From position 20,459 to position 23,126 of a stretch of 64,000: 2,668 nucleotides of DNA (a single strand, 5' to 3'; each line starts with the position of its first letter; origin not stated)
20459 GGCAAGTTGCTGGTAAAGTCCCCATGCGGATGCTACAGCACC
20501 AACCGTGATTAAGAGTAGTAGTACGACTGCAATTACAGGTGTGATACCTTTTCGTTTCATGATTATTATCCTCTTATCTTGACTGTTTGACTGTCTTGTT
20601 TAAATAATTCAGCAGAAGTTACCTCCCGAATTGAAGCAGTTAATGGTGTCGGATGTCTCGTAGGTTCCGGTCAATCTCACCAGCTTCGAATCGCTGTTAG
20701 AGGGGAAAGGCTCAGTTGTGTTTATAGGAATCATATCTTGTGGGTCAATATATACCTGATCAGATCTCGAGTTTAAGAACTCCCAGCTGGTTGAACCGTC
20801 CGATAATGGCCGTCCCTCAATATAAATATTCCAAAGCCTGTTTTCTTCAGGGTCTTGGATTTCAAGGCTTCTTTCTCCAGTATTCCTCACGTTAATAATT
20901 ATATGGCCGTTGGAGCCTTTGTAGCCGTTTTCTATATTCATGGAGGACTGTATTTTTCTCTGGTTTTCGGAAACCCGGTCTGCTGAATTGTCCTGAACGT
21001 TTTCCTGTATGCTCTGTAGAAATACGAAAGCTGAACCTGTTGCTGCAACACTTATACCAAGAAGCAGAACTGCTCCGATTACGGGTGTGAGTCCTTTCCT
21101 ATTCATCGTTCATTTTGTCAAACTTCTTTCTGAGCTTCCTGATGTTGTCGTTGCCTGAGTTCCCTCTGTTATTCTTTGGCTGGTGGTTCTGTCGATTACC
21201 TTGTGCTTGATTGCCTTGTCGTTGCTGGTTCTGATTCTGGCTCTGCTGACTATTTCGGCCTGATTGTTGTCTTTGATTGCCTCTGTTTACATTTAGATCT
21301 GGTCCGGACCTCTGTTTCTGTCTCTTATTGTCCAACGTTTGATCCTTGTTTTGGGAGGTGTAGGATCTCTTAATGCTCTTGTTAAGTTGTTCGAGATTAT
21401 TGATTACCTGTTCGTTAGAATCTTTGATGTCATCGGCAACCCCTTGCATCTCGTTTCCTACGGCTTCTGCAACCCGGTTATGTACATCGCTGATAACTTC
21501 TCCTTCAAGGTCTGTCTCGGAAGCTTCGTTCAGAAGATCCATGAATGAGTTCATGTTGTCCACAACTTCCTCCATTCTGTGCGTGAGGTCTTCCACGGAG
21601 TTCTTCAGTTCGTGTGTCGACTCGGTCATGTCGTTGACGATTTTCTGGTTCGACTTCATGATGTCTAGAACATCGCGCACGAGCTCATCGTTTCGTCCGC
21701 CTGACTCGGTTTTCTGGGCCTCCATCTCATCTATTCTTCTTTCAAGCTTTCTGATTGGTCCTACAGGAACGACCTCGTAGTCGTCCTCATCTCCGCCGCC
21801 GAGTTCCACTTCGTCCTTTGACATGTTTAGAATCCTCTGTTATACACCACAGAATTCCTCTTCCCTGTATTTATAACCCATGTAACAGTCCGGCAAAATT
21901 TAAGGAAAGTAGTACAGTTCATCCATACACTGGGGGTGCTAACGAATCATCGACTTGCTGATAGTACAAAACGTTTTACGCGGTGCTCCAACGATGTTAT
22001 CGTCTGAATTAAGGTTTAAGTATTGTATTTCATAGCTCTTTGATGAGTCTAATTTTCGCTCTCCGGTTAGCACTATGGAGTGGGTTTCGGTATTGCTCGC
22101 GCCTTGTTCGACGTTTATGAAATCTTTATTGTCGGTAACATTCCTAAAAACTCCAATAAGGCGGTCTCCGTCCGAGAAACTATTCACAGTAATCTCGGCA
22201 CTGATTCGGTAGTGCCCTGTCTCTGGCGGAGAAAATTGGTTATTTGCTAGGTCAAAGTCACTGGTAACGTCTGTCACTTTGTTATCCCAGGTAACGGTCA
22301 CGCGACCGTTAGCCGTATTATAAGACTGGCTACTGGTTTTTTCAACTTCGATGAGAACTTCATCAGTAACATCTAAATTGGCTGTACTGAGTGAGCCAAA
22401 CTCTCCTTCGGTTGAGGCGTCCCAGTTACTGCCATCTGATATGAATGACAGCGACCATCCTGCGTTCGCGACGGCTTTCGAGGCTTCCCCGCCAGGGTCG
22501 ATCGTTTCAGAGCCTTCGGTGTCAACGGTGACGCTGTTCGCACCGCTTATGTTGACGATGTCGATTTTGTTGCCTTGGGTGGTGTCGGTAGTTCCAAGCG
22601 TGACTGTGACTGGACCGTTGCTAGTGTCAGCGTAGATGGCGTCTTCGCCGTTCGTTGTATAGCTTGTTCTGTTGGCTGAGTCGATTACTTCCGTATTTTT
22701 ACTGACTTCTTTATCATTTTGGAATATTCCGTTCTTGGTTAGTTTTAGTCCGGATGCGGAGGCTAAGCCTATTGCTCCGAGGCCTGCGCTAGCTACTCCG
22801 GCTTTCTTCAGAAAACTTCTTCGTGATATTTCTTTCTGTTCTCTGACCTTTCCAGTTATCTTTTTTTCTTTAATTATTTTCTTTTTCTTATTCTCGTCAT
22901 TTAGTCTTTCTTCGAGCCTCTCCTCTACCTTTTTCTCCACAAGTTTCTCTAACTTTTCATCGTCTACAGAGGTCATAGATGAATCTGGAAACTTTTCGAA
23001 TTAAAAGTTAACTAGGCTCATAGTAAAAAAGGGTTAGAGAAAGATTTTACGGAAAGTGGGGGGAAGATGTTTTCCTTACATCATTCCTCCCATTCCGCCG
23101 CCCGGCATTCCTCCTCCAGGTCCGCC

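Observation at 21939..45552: Seven-member family: long charged coiled-coil segment in front of a twin-arginine signal, followed by tail-fibre-like ectodomains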

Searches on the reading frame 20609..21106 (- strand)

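Call 91: search_protein_families(library=pfam, max_evalue=0.01, proteins=[window:20609-21106:-])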
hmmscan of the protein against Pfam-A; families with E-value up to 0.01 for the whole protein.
window:20609-21106:- (165 aa): 1 family
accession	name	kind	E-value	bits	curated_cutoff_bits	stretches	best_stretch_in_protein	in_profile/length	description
PF07790.16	Pilin_N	-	0.00053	21.2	25.2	1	5-47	2-45/78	Archaeal Type IV pilin, N-terminal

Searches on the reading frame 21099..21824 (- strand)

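Call 91: search_protein_families(library=pfam, max_evalue=0.01, proteins=[window:21099-21824:-])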
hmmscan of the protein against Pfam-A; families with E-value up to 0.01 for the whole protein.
window:21099-21824:- (241 aa): 2 families
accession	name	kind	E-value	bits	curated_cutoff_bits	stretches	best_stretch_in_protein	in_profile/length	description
PF04108.17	ATG17_like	-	0.00021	21.3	43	1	26-156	120-250/355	Autophagy protein ATG17-like domain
PF08649.15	DASH_Dad1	-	0.0011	19.6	31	0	131-154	11-34/55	DASH complex subunit Dad1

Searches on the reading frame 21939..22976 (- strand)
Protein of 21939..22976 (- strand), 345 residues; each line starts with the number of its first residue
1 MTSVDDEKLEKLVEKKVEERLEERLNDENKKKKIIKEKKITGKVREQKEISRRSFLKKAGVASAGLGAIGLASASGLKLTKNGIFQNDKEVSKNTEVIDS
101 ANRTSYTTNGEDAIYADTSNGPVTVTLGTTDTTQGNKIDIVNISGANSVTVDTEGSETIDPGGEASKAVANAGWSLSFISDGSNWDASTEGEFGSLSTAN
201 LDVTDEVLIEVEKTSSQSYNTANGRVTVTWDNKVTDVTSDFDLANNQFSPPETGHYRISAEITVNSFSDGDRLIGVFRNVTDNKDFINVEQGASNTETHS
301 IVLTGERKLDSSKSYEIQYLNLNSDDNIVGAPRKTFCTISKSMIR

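Call 6: search_protein_families(library=pfam, max_evalue=0.1, proteins=[window:21939-22976:-])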
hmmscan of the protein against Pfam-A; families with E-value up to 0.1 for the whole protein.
window:21939-22976:- (345 aa): 2 families
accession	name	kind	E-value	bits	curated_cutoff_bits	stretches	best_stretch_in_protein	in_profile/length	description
PF10518.14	TAT_signal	-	0.01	16.2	22.7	1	49-67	1-19/21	TAT (twin-arginine translocation) pathway signal sequence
PF25692.1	Phage_depo_C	-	0.014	16.3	25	1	103-185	7-89/90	Phage depolymerase C-terminal beta sandwich domain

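Call 40: search_protein_families(library=ncbifam, max_evalue=0.1, proteins=[window:21942-22976:-])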
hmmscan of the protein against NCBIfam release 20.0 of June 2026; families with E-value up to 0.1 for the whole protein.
seq(345 aa): 2 families
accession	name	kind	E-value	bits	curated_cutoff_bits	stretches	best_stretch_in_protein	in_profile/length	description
TIGR01409.1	TAT_signal_seq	domain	0.00025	21.3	16.7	1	50-73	1-28/29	twin-arginine translocation signal domain-containing protein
TIGR02811.1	formate_TAT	hypoth_equivalog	0.0012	19.1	48.45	1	47-81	6-37/66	formate dehydrogenase region TAT target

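Call 41: search_protein_families(library=phrogs, max_evalue=0.01, proteins=[window:21942-22976:-])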
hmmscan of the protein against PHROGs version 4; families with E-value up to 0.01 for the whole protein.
seq(345 aa): 0 families

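Call 59: predict_structure(alignment_id=A4)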
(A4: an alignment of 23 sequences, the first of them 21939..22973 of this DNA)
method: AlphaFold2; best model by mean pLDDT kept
length: 344 residues; sequences in the alignment: 23
mean_pLDDT: 79.2   pTM: 0.47
mean pLDDT of the five models: 79.2, 73.1, 72.0, 71.1, 70.5
residues with pLDDT >= 90: 145; 70-90: 120; 50-70: 31; < 50: 48
segments of 3 or more residues with pLDDT < 50: 40-74, 191-202
pLDDT, mean of each block of 10 residues (from residue 1): 78 94 89 64 38 40 32 52 71 88 95 93 95 87 92 86 86 88 80 44 69 82 84 83 94 93 83 94 91 81 93 94 80 85 63
secondary structure, 60 per line:
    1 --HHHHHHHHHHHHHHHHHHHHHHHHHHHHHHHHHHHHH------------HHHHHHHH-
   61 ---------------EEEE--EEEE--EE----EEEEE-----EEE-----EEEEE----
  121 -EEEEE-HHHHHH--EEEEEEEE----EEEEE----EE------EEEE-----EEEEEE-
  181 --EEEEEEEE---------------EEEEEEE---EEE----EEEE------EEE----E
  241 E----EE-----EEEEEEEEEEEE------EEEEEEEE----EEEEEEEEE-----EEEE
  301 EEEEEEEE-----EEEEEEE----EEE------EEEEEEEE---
elements in order: H3-39 H52-59 E76-79 E82-85 E94-98 E104-106 E112-116 E122-126 H128-133 E136-143 E148-152 E165-168 E174-179 E183-190 E206-212 E216-218 E223-226 E233-235 E253-264 E271-278 E283-291 E297-308 E314-320 E325-327 E334-341

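Call 62: fold_search(model_id=the predicted structure, library=pdb)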
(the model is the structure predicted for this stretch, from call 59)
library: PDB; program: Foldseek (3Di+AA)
matches with E <= 10: 1778; with E <= 0.001: 280
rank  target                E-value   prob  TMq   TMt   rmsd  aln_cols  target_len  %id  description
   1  9eul                  2.1e-07  1.00  0.34  0.31   3.4       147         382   14  Cryo-EM structure of Staphylococcus aureus bacteriophage phi812 central spike protein - knob and petal domains (released 2025-04-09)
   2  8ke9_A                4.0e-07  1.00  0.34  0.52   3.3       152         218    6  The CBD domain of cyanophage A-1(L) short tail fiber (released 2024-04-10)
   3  9k09_A                8.6e-07  1.00  0.34  0.31   3.3       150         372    7  Cyanophage A4 portal-tail complex (released 2025-04-09)
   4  4qqp                  9.6e-07  1.00  0.29  0.68   4.9       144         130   10  Crystal structure of C1QL3 mutant D207A (released 2015-04-15)
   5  4qqh                  1.1e-06  1.00  0.28  0.65   4.9       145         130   10  Crystal structure of C1QL3 in space group H32 (released 2015-04-15)
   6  4qqo                  1.5e-06  1.00  0.33  0.81   3.1       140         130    8  Crystal structure of C1QL3 mutant D205A (released 2015-04-22)
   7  4ous                  1.8e-06  1.00  0.33  0.78   3.2       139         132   13  Crystal structure of zebrafish Caprin-2 C1q domain (released 2014-10-29)
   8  4oul_A                2.2e-06  1.00  0.32  0.75   3.7       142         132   11  Crystal structure of human Caprin-2 C1q domain (released 2014-10-29)
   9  1rj7_H                2.3e-06  1.00  0.31  0.67   3.5       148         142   14  Crystal structure of EDA-A1 (released 2003-12-09)
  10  4qpy_B                2.4e-06  1.00  0.32  0.76   3.1       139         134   15  Crystal structure of C1QL2 (released 2015-04-15)
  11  9lkk_D                2.9e-06  1.00  0.32  0.74   3.7       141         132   11  Crystal structure of C1ql1-gC1q hexamer (released 2025-12-17)
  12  1rj7_L                3.8e-06  1.00  0.31  0.65   4.1       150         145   15  Crystal structure of EDA-A1 (released 2003-12-09)
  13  4oum                  4.0e-06  1.00  0.32  0.77   3.2       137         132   12  Crystal structure of human Caprin-2 C1q domain (released 2014-10-29)
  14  4qq2_C                4.0e-06  1.00  0.32  0.76   3.6       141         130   11  Crystal structure of C1QL1 (released 2015-04-15)
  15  4qpy_A                4.7e-06  1.00  0.29  0.71   4.4       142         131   14  Crystal structure of C1QL2 (released 2015-04-15)
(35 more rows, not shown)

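Call 80: fold_search(model_id=the predicted structure, library=viral)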
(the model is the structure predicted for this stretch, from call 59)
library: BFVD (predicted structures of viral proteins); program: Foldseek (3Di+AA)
matches with E <= 10: 1941; with E <= 0.001: 605
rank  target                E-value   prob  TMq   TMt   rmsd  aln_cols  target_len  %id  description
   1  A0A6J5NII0            9.0e-14  1.00  0.35  0.42  20.2       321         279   15  Uncharacterized protein [uncultured Caudovirales phage]
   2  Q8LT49                7.7e-13  1.00  0.31  0.32  20.1       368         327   12  Uncharacterized protein [Vibrio phage VpV262]
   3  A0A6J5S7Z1            1.3e-11  1.00  0.37  0.47  10.2       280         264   14  C1q domain containing protein [uncultured Caudovirales phage]
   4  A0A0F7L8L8            1.8e-11  1.00  0.35  0.20  22.1       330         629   12  C1q domain-containing protein [uncultured marine virus]
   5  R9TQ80                4.3e-11  1.00  0.37  0.23  13.8       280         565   15  Uncharacterized protein [Halorubrum virus CGphi46]
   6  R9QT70                4.5e-11  1.00  0.38  0.28  11.3       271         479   15  Virion component [Haloarcula sinaiiensis tailed virus 1]
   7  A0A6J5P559            6.6e-11  1.00  0.32  0.15  12.4       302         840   15  Pectate lyase superfamily protein [uncultured Caudovirales phage]
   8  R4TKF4                1.1e-10  1.00  0.38  0.72   4.3       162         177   24  Uncharacterized protein [Halorubrum tailed virus 4]
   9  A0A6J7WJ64            1.5e-10  1.00  0.36  0.11  14.0       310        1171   12  C1q domain containing protein [uncultured Caudovirales phage]
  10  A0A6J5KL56            2.1e-10  1.00  0.34  0.23  14.3       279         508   14  C1q domain containing protein [uncultured Caudovirales phage]
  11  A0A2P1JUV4            2.6e-10  1.00  0.37  0.17   7.7       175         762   15  L-shaped tail fiber protein [Xanthomonas phage RiverRider]
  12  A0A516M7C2            3.3e-10  1.00  0.36  0.28  10.8       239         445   12  (no name in the UniProt tables at hand)
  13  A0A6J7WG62            8.3e-10  1.00  0.37  0.20  10.3       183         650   14  Collagen triple helix repeat [uncultured Caudovirales phage]
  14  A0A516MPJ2            1.1e-09  1.00  0.30  0.15  17.5       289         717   15  (no name in the UniProt tables at hand)
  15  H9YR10                2.6e-09  1.00  0.36  0.39  13.5       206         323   14  (no name in the UniProt tables at hand)
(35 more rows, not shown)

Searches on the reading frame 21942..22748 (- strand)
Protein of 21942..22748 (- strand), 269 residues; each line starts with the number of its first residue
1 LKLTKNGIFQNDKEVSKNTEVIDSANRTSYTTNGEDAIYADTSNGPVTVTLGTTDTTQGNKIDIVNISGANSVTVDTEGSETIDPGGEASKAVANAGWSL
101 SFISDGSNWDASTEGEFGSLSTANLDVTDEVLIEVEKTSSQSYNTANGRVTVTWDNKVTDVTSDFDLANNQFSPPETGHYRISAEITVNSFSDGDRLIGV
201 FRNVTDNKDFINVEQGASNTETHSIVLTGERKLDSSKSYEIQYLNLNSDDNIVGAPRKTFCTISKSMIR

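Call 45: find_homologous_proteins(query=window:21942-22748:-, max_evalue=0.001)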
Query seq(269 aa) (269 aa): 9 proteins with E <= 0.001 among 620 candidates.
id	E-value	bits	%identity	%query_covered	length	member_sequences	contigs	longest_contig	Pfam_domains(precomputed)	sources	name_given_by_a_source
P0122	1.4e-166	570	100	100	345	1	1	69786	-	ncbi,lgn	-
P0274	1.1e-39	155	47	73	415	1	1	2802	-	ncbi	ncbi:MAG: twin-arginine translocation signal domain-containing protein, partial [Candidatus Nanosali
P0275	1.4e-38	151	43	82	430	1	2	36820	-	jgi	jgi:hypothetical protein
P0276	1.0e-28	119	40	75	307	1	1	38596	-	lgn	-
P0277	1.5e-27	115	64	36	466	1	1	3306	-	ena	-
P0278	6.6e-21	93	38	69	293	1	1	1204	-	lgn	-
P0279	3.7e-18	84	49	37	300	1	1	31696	-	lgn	-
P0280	1.7e-14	72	37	58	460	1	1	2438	-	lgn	-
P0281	2.6e-13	68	47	36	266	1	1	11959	-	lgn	-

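Call 47: search_dna_similar(query=window:21942-22748:-, collection=phages, mode=protein, max_evalue=0.001, max_rows=20)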
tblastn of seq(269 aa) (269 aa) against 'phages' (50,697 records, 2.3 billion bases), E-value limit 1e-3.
Records with a match: 6; places in all: 6; records where one place covers at least 80% of the query: 0.
Best place of each record, by identity: <60% 6.
By first word of the organism name: Haloarcula 4; Halorubrum 2.
By host as written in the record: Halorubrum sp. s5a-3 2; Haloarcula californiae 2; Halorubrum sp. 2.
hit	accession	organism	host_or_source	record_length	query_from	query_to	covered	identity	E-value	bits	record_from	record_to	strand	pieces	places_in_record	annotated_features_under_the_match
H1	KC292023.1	Halorubrum tailed virus 4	Halorubrum sp. s5a-3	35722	119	248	48%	32.6%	3e-5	51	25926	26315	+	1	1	60: hypothetical protein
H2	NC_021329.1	Halorubrum tailed virus 4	Halorubrum sp. s5a-3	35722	119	248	48%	32.6%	3e-5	51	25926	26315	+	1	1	60: hypothetical protein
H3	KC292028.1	Haloarcula californiae tailed virus 2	Haloarcula californiae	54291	10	109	37%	38.1%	5e-4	47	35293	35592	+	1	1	58: hypothetical protein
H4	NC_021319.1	Haloarcula californiae tailed virus 2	Haloarcula californiae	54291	10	109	37%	38.1%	5e-4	47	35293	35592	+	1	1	58: baseplate protein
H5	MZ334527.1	Haloarcula tailed virus 3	Halorubrum sp.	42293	28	121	35%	39.4%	1e-5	52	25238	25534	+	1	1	hypothetical protein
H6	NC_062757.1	Haloarcula tailed virus 3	Halorubrum sp.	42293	28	121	35%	39.4%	1e-5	52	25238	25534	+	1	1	baseplate protein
